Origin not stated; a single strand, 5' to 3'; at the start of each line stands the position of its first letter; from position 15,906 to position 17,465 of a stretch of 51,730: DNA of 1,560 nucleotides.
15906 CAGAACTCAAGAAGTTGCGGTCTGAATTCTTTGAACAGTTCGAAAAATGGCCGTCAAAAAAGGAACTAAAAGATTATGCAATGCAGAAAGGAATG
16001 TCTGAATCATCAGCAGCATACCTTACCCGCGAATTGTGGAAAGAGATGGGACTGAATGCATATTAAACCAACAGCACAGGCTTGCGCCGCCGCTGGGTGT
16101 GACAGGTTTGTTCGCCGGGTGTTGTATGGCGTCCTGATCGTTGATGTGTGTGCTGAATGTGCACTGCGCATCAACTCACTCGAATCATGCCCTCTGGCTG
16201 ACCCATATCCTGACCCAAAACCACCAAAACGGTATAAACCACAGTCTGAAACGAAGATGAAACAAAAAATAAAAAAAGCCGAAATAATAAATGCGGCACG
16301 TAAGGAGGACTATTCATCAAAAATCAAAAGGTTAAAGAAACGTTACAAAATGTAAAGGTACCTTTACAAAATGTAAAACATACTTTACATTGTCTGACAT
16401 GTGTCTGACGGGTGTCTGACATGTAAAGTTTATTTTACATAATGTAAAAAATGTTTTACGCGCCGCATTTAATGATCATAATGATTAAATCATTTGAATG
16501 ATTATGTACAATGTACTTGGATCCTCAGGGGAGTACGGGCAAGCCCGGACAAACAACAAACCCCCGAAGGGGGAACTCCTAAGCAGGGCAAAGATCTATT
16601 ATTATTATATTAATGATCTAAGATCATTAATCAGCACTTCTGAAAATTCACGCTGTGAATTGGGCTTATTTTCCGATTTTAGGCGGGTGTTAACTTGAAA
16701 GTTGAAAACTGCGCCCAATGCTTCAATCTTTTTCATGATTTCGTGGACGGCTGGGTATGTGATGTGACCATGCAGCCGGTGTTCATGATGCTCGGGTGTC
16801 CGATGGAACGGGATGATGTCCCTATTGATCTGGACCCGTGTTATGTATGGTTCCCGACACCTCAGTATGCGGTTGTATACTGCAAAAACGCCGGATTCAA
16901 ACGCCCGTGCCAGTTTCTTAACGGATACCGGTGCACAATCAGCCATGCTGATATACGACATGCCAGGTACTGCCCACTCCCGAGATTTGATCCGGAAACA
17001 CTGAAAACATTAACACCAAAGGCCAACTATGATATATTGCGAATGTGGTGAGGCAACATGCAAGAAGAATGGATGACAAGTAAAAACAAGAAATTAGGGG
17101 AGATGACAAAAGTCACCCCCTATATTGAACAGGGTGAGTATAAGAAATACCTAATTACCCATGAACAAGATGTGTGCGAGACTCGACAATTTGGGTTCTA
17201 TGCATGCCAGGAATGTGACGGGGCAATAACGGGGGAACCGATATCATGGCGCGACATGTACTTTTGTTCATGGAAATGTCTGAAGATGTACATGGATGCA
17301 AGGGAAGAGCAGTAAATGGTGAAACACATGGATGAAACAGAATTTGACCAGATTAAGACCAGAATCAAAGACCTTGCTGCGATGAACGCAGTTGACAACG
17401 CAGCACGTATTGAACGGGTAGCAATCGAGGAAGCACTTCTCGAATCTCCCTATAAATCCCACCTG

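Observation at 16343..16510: Iteron and palindrome field immediately downstream of the MCM operon (candidate origin)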

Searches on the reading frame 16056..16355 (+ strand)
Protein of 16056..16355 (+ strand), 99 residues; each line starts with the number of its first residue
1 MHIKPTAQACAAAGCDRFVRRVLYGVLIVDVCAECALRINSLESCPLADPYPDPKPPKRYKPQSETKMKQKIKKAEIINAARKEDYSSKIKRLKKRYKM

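Call 10: search_protein_families(library=pfam, proteins=[window:16056-16355:+], max_evalue=0.01)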
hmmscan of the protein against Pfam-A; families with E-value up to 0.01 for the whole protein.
window:16056-16355:+ (99 aa): 0 families

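Call 11: search_protein_families(library=phrogs, proteins=[window:16056-16355:+], max_evalue=0.01)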
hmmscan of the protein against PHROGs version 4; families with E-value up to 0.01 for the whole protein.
window:16056-16355:+ (99 aa): 0 families

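Call 17: find_related_loci(query=window:16056-16355:+, collection=viral_contigs, flank=6000)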
Query window:16056-16355:+ (99 aa) in viral_contigs; peptide patterns used: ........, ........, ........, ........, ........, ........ (x = any residue, [..] = any of these).
66 stretches matched a pattern; 2 encode a relative of the query (tblastn E <= 1e-3); 2 distinct loci.
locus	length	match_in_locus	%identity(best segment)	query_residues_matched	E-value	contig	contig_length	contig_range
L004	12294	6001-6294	61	1-98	1e-38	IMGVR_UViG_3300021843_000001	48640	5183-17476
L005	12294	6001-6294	61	1-98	1e-38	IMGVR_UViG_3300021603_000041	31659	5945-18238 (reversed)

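Call 77: search_solved_structures(query=window:16056-16355:+, max_evalue=10)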
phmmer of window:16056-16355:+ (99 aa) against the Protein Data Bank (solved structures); distinct sequences matched with E-value up to 10: 2.
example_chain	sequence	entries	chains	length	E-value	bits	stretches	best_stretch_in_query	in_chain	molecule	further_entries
2q7z_A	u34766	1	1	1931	0.58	13.7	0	4-37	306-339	Complement receptor type 1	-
7qep_M6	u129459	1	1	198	4.7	10.8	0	16-44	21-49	60S RIBOSOMAL PROTEIN L13A (L16)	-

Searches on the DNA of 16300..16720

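Call 82: search_rna_families(source=window, start=16300, end=16720, threshold=evalue, max_evalue=5)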
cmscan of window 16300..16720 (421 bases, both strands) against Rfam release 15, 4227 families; matches with E-value up to 5: 7.
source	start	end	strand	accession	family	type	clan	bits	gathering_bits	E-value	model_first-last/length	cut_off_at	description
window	16343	16420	-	RF02362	Yfr10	Gene; sRNA;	-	21.5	43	0.78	1-78/78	no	Cyanobacterial functional RNA 10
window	16361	16450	+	RF04278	MIR4372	Gene; miRNA;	CL00145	18.9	100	1.1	1-123/123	no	MIR4372 microRNA precursor family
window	16384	16448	-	RF00267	snoR64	Gene; snRNA; snoRNA; CD-box;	-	17.1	45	2.9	1-94/94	no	Small nucleolar RNA R64/Z200 family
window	16368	16448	-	RF02625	WsnRNA46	Gene; sRNA;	-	15.9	65.3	3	1-151/151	no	Wolbachia sRNA 46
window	16544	16580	-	RF00519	suhB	Gene; sRNA;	CL00108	15.8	41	0.93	1-77/77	no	Makes More Granules Regulator RNA (mmgR)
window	16328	16465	-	RF00459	MPMV_package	Cis-reg;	-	13.1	54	1.4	1-279/279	no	Mason-Pfizer monkey virus packaging signal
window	16324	16412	-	RF00651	mir-221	Gene; miRNA;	-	13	46.6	3.7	1-84/84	no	mir-221 microRNA precursor family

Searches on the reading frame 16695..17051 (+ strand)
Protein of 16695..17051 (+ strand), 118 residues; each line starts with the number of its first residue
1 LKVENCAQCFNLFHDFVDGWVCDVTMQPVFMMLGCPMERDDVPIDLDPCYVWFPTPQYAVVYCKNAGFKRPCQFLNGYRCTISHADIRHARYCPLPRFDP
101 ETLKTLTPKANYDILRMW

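Call 10: search_protein_families(library=pfam, proteins=[window:16695-17051:+], max_evalue=0.01)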
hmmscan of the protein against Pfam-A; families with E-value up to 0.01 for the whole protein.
window:16695-17051:+ (118 aa): 0 families

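Call 11: search_protein_families(library=phrogs, proteins=[window:16695-17051:+], max_evalue=0.01)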
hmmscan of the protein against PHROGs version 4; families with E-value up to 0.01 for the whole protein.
window:16695-17051:+ (118 aa): 0 families

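Call 54: find_related_loci(query=A3, collection=metagenome_contigs, flank=4000)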
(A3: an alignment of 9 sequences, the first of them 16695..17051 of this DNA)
Query A3 (118 aa) in metagenome_contigs; peptide patterns used: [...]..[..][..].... (x = any residue, [..] = any of these).
98 stretches matched a pattern; 14 encode a relative of the query (tblastn E <= 1e-3); 14 distinct loci.
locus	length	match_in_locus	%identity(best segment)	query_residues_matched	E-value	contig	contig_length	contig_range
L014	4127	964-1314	79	1-117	2e-65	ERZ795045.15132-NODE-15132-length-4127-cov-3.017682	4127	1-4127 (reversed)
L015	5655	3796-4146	79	1-117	3e-65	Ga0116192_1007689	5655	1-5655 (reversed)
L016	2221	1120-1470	68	1-117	2e-54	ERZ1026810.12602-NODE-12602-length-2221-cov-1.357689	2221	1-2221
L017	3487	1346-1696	68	1-117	6e-54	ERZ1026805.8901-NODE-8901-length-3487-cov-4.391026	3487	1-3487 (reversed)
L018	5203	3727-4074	67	1-117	9e-54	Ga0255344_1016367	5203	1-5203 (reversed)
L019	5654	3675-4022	67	1-117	9e-54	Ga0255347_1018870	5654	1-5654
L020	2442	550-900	67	1-117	1e-53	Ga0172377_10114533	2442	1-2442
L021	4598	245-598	64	1-118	9e-53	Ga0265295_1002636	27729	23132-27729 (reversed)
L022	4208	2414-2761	67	1-117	7e-52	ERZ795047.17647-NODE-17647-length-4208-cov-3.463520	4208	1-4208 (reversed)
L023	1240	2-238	66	40-118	3e-34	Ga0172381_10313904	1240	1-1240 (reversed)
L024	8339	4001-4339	49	6-116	8e-30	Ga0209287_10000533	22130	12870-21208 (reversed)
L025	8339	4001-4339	49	6-116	8e-30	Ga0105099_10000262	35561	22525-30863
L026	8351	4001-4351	39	2-116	2e-23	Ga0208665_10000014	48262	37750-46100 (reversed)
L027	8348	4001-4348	41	2-116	5e-23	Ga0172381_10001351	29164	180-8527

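Call 67: find_related_loci(query=A3, collection=genome_contigs, flank=6000)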
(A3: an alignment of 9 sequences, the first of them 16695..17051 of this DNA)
Query A3 (118 aa) in genome_contigs; peptide patterns used: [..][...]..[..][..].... (x = any residue, [..] = any of these).
8 stretches matched a pattern, but none encodes a relative of the query by tblastn (E <= 1e-3).

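Call 68: find_related_loci(query=A3, collection=viral_contigs, flank=9000)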
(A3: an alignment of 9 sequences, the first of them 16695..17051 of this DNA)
Query A3 (118 aa) in viral_contigs; peptide patterns used: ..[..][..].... (x = any residue, [..] = any of these).
21 stretches matched a pattern; 5 encode a relative of the query (tblastn E <= 1e-3); 5 distinct loci.
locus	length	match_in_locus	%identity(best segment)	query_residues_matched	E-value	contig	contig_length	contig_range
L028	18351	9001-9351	68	1-117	8e-54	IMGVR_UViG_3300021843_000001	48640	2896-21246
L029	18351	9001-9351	68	1-117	8e-54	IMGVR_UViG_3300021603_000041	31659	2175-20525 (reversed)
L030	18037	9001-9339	49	6-116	1e-29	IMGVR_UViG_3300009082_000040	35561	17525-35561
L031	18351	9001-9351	39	2-116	3e-23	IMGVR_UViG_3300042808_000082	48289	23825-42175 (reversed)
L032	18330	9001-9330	38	2-116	3e-20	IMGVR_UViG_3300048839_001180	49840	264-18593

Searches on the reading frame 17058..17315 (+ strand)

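Call 10: search_protein_families(library=pfam, proteins=[window:17058-17315:+], max_evalue=0.01)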
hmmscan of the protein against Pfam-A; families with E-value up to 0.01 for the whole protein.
window:17058-17315:+ (85 aa): 1 family
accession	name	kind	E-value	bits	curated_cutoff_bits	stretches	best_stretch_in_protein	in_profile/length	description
PF13842.12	zf-Tnp_2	-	0.0059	17.6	24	0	42-78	33-58/60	DDE_Tnp_1-like zinc finger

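Call 11: search_protein_families(library=phrogs, proteins=[window:17058-17315:+], max_evalue=0.01)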
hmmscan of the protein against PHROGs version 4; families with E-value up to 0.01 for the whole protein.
window:17058-17315:+ (85 aa): 0 families
